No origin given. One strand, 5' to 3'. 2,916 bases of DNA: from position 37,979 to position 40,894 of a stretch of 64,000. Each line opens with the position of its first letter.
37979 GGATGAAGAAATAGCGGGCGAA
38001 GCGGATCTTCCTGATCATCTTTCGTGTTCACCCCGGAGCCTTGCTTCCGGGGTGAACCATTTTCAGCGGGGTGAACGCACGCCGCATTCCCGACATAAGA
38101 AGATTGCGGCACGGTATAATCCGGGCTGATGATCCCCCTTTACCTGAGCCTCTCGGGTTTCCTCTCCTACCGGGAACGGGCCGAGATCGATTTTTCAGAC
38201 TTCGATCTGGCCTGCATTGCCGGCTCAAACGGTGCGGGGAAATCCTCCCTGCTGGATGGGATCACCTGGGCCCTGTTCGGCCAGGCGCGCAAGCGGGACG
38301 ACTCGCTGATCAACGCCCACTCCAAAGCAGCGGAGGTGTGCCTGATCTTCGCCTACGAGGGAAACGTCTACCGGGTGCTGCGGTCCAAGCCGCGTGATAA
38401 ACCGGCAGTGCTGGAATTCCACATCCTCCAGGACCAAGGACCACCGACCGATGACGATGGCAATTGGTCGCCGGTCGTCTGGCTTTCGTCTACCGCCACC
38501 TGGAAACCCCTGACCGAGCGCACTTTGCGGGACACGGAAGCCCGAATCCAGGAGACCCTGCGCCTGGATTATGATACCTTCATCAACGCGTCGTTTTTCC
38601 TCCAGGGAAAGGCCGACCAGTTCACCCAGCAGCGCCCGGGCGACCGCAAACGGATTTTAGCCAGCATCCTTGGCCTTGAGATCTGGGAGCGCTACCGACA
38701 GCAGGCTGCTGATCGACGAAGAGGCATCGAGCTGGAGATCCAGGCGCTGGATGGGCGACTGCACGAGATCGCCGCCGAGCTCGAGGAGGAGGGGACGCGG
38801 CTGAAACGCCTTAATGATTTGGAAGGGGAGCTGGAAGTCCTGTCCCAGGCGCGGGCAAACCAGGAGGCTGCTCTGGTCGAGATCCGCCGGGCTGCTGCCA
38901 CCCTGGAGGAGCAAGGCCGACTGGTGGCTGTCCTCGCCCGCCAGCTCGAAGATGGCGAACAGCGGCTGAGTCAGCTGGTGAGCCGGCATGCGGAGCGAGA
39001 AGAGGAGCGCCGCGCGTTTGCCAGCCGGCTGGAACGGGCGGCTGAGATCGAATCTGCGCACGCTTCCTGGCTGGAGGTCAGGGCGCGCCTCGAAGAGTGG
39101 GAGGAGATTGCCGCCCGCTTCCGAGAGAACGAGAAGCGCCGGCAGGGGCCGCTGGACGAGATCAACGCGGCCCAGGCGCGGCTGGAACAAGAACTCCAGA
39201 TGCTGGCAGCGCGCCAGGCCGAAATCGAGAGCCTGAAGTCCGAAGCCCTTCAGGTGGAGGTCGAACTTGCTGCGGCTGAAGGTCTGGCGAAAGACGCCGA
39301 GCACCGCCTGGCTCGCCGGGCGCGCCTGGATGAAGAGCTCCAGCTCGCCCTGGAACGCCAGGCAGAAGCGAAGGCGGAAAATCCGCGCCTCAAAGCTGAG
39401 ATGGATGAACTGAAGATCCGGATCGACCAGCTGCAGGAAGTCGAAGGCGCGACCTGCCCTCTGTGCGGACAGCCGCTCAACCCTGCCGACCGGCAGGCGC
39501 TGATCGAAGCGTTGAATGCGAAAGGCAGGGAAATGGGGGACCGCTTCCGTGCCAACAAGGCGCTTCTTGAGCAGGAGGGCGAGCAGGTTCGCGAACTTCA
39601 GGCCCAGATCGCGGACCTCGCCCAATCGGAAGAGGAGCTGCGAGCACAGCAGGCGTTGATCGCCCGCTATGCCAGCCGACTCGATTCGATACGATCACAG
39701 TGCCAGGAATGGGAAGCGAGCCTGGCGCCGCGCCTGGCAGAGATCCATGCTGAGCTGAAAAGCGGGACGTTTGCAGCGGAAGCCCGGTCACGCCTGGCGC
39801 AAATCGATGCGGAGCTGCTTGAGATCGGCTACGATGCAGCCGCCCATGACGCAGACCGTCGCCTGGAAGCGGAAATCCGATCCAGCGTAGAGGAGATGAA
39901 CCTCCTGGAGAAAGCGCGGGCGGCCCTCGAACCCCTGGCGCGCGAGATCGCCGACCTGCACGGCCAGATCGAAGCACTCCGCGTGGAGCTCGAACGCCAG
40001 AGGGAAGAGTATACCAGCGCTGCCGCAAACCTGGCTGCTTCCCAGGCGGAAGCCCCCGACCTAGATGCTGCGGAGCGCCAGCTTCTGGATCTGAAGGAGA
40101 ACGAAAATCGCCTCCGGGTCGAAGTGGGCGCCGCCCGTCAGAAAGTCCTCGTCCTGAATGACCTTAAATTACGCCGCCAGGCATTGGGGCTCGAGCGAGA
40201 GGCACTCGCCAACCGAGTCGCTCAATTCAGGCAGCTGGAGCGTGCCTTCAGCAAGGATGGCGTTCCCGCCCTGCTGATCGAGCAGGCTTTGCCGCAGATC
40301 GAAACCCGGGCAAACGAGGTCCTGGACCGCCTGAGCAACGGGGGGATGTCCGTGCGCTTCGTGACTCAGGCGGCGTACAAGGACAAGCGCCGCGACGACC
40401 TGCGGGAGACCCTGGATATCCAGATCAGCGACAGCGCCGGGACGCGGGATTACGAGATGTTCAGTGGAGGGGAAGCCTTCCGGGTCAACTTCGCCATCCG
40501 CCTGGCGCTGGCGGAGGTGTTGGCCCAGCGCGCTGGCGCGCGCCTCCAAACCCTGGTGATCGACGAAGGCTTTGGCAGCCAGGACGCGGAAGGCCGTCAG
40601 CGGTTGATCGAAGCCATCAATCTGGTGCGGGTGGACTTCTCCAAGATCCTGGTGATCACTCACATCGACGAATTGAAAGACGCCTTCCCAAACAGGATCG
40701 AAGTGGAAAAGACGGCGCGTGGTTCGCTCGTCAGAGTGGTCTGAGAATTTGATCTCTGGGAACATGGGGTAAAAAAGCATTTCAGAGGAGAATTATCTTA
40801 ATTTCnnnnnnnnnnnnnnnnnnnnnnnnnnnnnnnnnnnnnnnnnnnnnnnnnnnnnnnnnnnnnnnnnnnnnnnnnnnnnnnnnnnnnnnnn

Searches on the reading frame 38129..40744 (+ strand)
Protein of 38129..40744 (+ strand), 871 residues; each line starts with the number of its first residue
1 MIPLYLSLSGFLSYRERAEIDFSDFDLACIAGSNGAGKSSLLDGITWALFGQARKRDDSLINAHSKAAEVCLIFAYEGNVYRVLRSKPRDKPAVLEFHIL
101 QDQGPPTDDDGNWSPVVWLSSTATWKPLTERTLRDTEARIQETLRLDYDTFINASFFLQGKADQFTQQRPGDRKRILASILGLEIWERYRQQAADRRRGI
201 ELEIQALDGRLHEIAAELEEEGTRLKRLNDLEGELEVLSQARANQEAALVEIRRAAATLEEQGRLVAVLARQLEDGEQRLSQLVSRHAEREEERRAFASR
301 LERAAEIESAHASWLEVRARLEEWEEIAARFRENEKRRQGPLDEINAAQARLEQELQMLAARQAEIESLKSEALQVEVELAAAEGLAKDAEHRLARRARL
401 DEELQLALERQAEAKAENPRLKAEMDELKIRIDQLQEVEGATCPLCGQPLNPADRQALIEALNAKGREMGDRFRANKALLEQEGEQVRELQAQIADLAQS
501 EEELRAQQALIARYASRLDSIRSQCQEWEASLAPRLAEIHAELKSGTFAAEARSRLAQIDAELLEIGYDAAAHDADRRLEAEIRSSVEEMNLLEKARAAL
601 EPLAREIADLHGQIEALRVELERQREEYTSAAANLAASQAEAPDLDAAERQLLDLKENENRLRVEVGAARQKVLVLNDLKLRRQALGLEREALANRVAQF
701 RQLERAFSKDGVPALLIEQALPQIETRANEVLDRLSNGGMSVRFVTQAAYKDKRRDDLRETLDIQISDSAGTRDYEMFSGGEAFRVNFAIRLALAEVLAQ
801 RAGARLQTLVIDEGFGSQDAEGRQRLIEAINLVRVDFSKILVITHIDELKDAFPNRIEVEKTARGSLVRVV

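Call 12: search_protein_families(library=pfam, proteins=[window:38129-40744:+])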
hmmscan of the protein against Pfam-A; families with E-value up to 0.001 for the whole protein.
window:38129-40744:+ (871 aa): 9 families
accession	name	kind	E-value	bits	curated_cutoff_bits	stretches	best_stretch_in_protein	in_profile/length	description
PF13476.12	AAA_23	-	4.2e-18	67.2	27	1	6-255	2-192/201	AAA domain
PF02463.25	SMC_N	-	1.1e-10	41.7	40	1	6-79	5-88/220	RecF/RecN/SMC N terminal domain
PF04423.19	Rad50_zn_hook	-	3.8e-09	36.7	24.3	1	421-465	1-44/52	Rad50 zinc hook motif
PF13558.12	SbcC_Walker_B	-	9.9e-09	35.8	27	1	767-830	22-88/90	SbcC/RAD50-like, Walker B motif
PF00005.33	ABC_tran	-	1.5e-05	26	25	0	21-46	7-32/137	ABC transporter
PF13514.12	AAA_27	-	3.3e-05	24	22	1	7-91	7-92/206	AAA domain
PF13555.12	AAA_29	-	6.8e-05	23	27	1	18-53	15-50/61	P-loop containing region of AAA domain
PF13175.12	AAA_15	-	0.00041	20.5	32.1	1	8-66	8-63/374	AAA ATPase domain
PF13166.12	AAA_13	-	0.00074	18.8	36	1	441-641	256-452/713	AAA domain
